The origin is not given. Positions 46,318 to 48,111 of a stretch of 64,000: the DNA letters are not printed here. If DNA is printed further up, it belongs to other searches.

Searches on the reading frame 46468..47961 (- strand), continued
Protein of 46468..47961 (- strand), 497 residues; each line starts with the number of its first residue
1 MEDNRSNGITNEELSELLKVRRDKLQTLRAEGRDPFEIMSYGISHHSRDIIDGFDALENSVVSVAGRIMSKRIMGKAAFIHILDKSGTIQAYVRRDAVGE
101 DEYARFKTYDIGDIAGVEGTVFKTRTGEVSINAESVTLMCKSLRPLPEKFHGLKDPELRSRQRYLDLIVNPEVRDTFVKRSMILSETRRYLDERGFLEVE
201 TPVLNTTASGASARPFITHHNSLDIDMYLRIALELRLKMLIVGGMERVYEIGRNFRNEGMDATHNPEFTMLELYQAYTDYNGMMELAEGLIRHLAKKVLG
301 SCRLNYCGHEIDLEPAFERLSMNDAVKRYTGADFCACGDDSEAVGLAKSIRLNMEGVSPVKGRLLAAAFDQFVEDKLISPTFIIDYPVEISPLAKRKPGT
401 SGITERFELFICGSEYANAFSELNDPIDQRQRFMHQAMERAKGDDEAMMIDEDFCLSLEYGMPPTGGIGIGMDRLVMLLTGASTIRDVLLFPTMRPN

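Call 82: find_encoding_contigs(protein=P0139, flank=1500, max_places=5)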
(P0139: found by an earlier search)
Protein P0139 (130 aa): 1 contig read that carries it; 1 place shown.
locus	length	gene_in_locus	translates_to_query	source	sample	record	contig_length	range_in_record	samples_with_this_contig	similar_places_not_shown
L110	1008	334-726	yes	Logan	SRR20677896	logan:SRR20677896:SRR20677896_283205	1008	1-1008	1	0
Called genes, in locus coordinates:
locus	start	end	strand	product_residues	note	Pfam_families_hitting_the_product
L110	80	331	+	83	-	PF01471:PG_binding_1 (weak)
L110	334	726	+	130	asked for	PF05105:Phage_holin_4_1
